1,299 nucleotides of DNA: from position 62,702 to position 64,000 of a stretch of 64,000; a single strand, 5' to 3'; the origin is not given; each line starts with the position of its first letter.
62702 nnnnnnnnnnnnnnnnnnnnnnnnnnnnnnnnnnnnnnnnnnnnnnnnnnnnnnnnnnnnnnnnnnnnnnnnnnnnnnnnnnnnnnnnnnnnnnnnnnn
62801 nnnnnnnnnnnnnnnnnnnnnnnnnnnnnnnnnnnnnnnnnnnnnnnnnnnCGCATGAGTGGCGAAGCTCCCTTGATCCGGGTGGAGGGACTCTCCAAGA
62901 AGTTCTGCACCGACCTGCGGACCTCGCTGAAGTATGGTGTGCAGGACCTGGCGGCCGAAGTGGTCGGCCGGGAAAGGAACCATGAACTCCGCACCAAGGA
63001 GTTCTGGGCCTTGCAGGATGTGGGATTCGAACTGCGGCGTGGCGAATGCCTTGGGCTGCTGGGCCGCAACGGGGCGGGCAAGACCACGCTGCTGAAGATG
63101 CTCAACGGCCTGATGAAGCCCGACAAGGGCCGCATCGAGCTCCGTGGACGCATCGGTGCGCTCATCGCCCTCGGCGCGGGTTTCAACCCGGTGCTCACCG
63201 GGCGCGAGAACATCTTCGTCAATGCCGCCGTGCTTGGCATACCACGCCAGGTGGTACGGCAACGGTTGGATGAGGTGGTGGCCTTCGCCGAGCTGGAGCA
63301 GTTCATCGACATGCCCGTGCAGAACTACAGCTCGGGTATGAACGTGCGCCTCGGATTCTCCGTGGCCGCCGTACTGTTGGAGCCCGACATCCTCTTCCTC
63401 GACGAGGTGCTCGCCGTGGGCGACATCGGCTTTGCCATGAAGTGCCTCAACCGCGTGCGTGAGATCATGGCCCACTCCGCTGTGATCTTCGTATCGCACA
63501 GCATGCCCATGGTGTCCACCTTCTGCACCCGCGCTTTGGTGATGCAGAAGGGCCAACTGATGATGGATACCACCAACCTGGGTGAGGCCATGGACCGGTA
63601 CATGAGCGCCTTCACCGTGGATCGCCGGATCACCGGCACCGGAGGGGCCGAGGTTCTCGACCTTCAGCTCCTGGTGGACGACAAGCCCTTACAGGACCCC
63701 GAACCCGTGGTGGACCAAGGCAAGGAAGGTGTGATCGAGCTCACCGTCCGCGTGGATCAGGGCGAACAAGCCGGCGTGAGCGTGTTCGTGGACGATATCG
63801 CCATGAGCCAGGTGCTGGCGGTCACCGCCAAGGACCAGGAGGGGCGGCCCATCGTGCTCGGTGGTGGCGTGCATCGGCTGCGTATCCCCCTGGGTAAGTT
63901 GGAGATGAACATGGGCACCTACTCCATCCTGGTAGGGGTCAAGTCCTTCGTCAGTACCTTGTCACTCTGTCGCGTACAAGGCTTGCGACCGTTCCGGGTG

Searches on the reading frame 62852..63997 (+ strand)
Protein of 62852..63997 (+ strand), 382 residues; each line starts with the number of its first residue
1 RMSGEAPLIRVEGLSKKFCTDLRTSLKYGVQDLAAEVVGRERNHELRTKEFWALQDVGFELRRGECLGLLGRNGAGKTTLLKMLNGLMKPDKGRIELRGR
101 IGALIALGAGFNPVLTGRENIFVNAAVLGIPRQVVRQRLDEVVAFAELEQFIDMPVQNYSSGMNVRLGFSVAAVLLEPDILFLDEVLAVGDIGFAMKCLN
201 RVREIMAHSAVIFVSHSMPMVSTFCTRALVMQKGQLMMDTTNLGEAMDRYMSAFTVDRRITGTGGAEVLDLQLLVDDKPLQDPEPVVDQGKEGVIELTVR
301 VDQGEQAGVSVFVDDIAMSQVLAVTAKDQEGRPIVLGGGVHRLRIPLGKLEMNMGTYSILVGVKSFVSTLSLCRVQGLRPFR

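Call 26: search_protein_families(library=pfam, proteins=[window:62852-63997:+], max_evalue=0.00001)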
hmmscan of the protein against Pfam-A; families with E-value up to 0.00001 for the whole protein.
window:62852-63997:+ (382 aa): 1 family
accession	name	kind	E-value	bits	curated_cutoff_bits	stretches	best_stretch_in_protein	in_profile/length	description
PF00005.33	ABC_tran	-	1.7e-20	74.4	25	1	54-186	1-135/137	ABC transporter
